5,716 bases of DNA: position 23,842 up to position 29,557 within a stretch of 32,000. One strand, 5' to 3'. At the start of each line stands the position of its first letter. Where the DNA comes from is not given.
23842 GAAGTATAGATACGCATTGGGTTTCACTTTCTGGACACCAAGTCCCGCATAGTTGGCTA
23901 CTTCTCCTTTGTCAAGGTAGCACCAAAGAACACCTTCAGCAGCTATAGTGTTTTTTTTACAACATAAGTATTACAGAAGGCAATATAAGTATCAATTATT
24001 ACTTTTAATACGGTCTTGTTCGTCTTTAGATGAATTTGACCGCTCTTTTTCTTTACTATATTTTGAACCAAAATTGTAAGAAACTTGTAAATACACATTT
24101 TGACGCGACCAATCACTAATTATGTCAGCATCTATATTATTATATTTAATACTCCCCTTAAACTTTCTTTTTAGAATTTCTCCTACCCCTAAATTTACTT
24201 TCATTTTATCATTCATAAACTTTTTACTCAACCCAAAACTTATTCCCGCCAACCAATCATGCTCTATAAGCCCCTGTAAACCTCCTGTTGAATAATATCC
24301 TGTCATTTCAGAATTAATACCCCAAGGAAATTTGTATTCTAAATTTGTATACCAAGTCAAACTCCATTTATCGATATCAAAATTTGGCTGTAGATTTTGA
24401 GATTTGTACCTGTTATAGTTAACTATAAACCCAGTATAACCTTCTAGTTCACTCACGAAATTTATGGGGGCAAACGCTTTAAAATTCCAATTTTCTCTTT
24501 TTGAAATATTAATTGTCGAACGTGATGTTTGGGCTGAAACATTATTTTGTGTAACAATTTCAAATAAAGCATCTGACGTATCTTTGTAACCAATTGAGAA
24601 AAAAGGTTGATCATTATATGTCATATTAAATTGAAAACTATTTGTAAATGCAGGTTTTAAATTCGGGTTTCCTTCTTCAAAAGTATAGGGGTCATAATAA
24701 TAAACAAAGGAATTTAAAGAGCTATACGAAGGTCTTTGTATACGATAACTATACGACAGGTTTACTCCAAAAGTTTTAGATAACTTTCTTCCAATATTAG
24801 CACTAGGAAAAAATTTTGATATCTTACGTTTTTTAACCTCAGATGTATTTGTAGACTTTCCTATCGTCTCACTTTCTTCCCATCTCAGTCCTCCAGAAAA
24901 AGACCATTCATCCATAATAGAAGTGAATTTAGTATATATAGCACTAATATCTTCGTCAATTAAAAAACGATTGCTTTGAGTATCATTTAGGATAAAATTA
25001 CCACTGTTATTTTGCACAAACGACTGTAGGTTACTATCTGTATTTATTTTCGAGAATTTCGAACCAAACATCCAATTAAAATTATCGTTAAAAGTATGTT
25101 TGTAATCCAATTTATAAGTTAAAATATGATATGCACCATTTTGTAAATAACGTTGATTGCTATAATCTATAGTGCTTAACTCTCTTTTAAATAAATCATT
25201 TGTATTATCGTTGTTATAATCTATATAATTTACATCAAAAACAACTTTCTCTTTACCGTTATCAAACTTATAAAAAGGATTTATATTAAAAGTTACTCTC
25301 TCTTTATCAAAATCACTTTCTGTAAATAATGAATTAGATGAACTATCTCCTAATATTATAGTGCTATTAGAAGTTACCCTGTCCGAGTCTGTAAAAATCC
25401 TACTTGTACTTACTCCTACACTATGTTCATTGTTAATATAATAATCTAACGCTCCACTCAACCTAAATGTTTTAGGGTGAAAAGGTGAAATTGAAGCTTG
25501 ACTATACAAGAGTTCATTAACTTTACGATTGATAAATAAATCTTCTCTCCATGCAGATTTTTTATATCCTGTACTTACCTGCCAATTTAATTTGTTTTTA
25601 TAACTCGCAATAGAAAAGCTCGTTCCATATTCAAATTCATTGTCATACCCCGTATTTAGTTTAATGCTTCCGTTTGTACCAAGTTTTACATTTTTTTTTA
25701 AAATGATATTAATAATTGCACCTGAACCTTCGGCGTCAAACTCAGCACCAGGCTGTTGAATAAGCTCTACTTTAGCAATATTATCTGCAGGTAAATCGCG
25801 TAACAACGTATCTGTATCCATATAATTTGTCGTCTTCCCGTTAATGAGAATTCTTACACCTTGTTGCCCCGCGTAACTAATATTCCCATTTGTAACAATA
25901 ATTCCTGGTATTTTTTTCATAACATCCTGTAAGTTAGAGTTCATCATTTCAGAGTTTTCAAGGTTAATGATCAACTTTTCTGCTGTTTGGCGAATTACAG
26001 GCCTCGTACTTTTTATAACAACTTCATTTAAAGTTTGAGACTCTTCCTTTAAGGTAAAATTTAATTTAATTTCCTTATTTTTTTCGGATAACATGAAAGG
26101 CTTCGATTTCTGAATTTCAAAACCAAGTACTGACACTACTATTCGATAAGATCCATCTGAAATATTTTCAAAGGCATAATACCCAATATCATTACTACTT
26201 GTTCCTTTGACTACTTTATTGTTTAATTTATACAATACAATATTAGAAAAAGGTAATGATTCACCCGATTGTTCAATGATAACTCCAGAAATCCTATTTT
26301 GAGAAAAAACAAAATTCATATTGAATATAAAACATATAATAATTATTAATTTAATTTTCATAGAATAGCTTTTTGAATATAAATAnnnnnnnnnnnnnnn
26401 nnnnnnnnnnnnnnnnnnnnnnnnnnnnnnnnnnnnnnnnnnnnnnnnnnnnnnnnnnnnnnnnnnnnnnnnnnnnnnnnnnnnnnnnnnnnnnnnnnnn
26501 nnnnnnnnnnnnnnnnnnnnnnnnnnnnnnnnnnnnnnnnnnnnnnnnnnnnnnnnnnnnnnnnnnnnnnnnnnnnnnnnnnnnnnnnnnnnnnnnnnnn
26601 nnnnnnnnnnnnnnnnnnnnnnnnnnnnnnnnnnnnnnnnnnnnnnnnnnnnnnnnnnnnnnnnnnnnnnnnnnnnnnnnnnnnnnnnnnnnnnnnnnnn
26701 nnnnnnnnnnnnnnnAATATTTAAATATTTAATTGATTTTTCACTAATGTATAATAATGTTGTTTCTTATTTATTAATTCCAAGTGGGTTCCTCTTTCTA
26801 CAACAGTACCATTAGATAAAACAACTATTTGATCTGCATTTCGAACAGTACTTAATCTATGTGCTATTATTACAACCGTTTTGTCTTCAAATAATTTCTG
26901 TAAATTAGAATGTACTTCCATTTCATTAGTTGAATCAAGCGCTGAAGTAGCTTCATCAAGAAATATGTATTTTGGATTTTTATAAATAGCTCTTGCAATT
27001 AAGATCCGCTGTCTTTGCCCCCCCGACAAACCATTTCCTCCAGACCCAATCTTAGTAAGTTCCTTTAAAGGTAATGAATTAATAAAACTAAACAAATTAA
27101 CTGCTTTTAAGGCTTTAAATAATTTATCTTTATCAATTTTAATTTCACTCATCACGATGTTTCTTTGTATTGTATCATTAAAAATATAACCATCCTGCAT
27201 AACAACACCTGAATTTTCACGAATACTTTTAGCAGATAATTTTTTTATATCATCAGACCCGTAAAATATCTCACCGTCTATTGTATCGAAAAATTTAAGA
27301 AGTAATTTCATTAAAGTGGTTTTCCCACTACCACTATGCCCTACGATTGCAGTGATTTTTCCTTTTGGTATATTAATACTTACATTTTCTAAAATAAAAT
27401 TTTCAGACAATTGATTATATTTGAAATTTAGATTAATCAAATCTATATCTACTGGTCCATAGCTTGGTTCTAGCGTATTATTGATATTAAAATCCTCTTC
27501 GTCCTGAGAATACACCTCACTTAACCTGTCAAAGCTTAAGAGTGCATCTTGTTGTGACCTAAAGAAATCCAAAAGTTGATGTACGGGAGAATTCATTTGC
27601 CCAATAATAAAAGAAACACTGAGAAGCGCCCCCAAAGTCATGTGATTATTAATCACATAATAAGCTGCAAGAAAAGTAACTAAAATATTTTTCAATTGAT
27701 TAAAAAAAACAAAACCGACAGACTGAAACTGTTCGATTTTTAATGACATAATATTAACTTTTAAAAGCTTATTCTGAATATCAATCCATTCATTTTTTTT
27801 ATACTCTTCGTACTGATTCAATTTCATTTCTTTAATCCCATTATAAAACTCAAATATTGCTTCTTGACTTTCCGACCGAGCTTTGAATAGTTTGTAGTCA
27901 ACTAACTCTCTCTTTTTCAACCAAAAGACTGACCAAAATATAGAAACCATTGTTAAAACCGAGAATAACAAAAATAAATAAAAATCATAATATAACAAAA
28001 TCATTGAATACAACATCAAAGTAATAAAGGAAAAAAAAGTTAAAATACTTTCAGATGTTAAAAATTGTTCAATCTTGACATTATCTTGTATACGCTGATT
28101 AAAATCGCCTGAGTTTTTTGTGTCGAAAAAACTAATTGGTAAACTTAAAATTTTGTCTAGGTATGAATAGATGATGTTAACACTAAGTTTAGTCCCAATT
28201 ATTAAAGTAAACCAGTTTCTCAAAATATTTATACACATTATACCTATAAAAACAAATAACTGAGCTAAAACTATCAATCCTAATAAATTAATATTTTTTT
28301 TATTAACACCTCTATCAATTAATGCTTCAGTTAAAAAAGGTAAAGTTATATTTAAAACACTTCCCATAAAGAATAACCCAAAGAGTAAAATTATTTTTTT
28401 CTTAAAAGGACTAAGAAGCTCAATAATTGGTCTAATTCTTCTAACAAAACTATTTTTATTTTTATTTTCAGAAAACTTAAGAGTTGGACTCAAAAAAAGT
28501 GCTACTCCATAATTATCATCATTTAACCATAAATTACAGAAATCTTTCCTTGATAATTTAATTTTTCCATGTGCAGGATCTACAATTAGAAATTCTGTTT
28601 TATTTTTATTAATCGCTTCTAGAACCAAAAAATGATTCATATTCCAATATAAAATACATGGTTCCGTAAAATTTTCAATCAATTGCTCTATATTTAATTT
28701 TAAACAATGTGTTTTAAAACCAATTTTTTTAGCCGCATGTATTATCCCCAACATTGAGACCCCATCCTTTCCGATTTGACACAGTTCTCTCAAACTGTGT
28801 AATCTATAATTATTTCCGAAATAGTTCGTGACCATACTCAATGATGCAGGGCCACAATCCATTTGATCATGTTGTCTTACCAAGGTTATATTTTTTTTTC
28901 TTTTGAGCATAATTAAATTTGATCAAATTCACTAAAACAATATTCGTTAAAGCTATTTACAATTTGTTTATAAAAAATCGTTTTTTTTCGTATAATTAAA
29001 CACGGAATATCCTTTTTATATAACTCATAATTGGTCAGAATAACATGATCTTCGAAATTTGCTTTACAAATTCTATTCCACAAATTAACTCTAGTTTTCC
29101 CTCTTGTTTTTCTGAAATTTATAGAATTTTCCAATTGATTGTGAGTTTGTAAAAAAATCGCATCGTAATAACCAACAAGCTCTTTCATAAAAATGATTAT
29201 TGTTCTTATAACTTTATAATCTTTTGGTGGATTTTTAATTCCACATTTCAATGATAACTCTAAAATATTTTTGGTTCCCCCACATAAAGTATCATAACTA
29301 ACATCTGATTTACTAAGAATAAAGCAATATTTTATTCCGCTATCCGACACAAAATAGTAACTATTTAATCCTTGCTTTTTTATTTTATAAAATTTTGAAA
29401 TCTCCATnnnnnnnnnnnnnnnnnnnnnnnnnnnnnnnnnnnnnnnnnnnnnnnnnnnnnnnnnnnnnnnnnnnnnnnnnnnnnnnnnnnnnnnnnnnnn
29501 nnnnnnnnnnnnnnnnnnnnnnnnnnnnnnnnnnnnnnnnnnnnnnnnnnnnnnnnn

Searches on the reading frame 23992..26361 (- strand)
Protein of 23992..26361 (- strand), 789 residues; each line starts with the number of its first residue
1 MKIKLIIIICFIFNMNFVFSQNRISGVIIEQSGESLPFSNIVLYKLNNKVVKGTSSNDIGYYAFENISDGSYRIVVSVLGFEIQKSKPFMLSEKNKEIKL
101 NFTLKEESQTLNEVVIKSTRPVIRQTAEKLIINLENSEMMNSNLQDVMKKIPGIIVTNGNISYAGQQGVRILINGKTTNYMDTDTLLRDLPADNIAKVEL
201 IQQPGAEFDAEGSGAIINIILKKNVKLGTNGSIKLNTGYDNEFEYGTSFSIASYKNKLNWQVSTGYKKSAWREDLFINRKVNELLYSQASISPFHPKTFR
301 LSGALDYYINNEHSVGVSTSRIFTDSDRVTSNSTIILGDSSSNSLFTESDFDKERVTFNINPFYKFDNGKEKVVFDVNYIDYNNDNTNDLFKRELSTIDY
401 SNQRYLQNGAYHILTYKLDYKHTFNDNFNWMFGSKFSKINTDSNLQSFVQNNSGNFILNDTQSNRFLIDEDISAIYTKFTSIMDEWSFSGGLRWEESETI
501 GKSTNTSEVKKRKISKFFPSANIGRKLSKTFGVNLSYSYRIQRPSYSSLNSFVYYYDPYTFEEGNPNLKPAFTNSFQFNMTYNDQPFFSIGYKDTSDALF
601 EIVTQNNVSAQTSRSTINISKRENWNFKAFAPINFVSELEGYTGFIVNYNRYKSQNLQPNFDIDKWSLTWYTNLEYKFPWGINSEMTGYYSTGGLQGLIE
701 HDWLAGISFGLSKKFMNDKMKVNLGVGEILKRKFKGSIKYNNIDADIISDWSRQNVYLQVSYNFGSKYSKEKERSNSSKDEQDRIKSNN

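Call 5: search_protein_families(library=pfam, proteins=[window:23992-26361:-], max_evalue=0.1)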
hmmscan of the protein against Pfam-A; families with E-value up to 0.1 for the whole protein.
window:23992-26361:- (789 aa): 6 families
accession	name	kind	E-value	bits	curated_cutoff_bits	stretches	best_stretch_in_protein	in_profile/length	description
PF14905.12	OMP_b-brl_3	-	3.1e-81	274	27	1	365-762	2-408/408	Outer membrane protein beta-barrel family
PF13715.12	CarbopepD_reg_2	-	2.5e-13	50.3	32.2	1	24-116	1-88/88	CarboxypepD_reg-like domain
PF13620.12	CarboxypepD_reg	-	2.1e-11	44.4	32.3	1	24-105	2-82/82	Carboxypeptidase regulatory-like domain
PF07715.20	Plug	-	3.8e-05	24.6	23.9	1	140-214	21-105/107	TonB-dependent Receptor Plug Domain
PF17210.9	SdrD_B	-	0.00025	21.6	29.7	1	40-78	28-66/112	SdrD B-like domain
PF17802.7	SpaA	-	0.019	15.6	23.1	0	32-102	12-87/91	Prealbumin-like fold domain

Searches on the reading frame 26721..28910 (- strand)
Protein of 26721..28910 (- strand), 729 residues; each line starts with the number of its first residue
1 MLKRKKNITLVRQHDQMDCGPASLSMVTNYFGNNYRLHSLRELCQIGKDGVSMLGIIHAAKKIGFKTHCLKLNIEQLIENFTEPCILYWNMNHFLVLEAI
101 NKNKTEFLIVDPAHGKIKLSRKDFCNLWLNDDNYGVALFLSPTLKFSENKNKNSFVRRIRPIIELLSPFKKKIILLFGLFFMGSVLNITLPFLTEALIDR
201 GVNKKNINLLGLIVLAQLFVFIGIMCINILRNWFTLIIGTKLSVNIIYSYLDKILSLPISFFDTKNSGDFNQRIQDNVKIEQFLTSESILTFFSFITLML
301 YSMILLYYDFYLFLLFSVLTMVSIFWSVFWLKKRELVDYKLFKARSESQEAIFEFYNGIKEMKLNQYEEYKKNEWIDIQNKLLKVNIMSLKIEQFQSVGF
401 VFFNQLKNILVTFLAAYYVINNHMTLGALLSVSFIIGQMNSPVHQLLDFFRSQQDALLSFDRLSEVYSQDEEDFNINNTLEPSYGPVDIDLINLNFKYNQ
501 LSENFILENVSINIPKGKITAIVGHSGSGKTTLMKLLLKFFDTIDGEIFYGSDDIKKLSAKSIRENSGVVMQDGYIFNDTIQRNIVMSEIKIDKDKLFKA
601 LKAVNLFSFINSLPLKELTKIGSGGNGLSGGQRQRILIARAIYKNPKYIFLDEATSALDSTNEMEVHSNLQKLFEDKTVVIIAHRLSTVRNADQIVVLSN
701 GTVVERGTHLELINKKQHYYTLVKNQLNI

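Call 5: search_protein_families(library=pfam, proteins=[window:26721-28910:-], max_evalue=0.1)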
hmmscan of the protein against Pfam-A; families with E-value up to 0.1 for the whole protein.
window:26721-28910:- (729 aa): 23 families
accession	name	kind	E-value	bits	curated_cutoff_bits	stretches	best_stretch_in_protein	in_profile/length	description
PF03412.21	Peptidase_C39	-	3.8e-35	121.1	22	1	9-128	3-121/133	Peptidase C39 family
PF00005.33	ABC_tran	-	2.1e-29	103.3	25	1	507-656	1-137/137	ABC transporter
PF00664.28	ABC_membrane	-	2.4e-26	93.5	28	1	173-443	1-274/274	ABC transporter transmembrane region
PF02463.25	SMC_N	-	1.3e-08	35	40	1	516-698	23-211/220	RecF/RecN/SMC N terminal domain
PF09818.15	ABC_ATPase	-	2.7e-08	33.6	23.2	1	600-694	131-223/283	P-loop domain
PF13175.12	AAA_15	-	9.3e-05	22.6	32.1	1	507-565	14-55/374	AAA ATPase domain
PF13401.12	AAA_22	-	0.00044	21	27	1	518-542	6-30/130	AAA domain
PF13529.12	Peptidase_C39_2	-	0.00058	20.9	24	1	7-44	2-41/143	Peptidase_C39 like family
PF13173.12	AAA_14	-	0.002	18.6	27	0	517-582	2-72/129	AAA domain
PF20720.3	nSTAND3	-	0.0028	17.8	27.2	1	518-570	18-69/155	Novel STAND NTPase 3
PF13476.12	AAA_23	-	0.0032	18.6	27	1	508-536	11-38/201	AAA domain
PF13304.12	AAA_21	-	0.0032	18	27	1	519-571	1-55/304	AAA domain, putative AbiEii toxin, Type IV TA system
PF13555.12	AAA_29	-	0.0032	17.6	27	1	511-534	16-39/61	P-loop containing region of AAA domain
PF09778.15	Guanylate_cyc_2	-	0.0092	15.8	28.1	0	9-48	2-42/212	Guanylylate cyclase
PF03193.22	RsgA_GTPase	-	0.014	15.7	30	1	513-539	103-128/174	RsgA GTPase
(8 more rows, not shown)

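Call 7: search_protein_families(library=ncbifam, proteins=[window:26721-28910:-], max_evalue=0.1)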
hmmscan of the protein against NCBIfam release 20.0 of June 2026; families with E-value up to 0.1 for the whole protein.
window:26721-28910:- (729 aa): 195 families (the best 25 are shown)
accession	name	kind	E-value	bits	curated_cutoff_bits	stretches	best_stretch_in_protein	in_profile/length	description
TIGR03796.1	NHLM_micro_ABC1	equivalog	1.2e-132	443.5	853.3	1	11-724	5-710/710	NHLP family bacteriocin export ABC transporter peptidase/permease/ATPase subunit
TIGR01193.1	bacteriocin_ABC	subfamily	4.3e-115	385.8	523.85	1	13-724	1-707/708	peptide cleavage/export ABC transporter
TIGR03797.1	NHLM_micro_ABC2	equivalog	4.7e-103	346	709.4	1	169-727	134-686/686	NHLP bacteriocin export ABC transporter permease/ATPase subunit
TIGR01846.1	type_I_sec_HlyB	subfamily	8.6e-99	331.7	725.55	1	23-726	4-692/694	type I secretion system permease/ATPase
TIGR03375.1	type_I_sec_LssB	subfamily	2.7e-97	326.7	693.1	1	23-717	6-693/696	type I secretion system permease/ATPase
TIGR02203.1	MsbA_lipidA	equivalog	5.8e-94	315.6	602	1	164-726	7-569/572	lipid A export permease/ATP-binding protein MsbA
NF045513.1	HepA_fam_ABC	equivalog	7.1e-85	285.6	725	1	220-723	105-606/610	heterocyst formation ABC transporter subunit HepA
TIGR02204.1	MsbA_rel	hypoth_equivalog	2.2e-81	274.3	780.4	1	158-726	5-575/576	ABC transporter, permease/ATP-binding protein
NF008381.0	PRK11176.1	equivalog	2.3e-74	250.8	867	1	150-727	4-580/582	lipid A ABC transporter ATP-binding protein/permease MsbA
NF052233.1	CphA_assoc_ABC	equivalog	4.2e-73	246.9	880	1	164-727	177-744/766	cyanophycin metabolism-associated ABC transporter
NF045998.1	cleave_ABC_plasm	equivalog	1.2e-71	241.9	500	1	13-693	2-669/673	Mbov_0121 family peptidase domain-containing ABC transporter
TIGR00958.1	3a01208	subfamily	1.1e-69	235.5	874.6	1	147-723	140-711/711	antigen peptide transporter 2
NF010178.0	PRK13657.1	equivalog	5.8e-69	233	733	1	163-726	11-570/588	glucan ABC transporter ATP-binding protein/ permease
TIGR01842.1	type_I_sec_PrtD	subfamily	2.4e-67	227.7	510.15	1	169-714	4-542/544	type I secretion system permease/ATPase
NF008056.1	PRK10790.1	equivalog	5.5e-67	226.6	746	1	155-726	7-575/584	SmdB family multidrug efflux ABC transporter permease/ATP-binding protein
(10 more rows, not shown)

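Call 17: find_encoding_contigs(protein=window:26721-28910:-, flank=10000, max_places=6)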
Protein window:26721-28910:- (729 aa): no gene with exactly this product is on record in the collection.

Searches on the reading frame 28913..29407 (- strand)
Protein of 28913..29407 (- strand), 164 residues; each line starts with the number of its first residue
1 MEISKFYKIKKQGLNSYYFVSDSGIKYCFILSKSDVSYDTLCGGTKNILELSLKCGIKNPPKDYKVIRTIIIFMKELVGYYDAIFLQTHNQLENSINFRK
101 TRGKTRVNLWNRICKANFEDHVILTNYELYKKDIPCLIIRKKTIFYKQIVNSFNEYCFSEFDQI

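Call 5: search_protein_families(library=pfam, proteins=[window:28913-29407:-], max_evalue=0.1)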
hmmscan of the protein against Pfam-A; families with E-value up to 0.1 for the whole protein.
window:28913-29407:- (164 aa): 0 families

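Call 7: search_protein_families(library=ncbifam, proteins=[window:28913-29407:-], max_evalue=0.1)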
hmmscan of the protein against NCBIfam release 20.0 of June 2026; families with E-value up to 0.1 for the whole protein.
window:28913-29407:- (164 aa): 1 family
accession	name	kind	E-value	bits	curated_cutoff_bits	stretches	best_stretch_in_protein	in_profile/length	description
NF053694.1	EndNBax1ARCFU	equivalog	0.0044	16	500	1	62-116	24-76/342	endonuclease Bax1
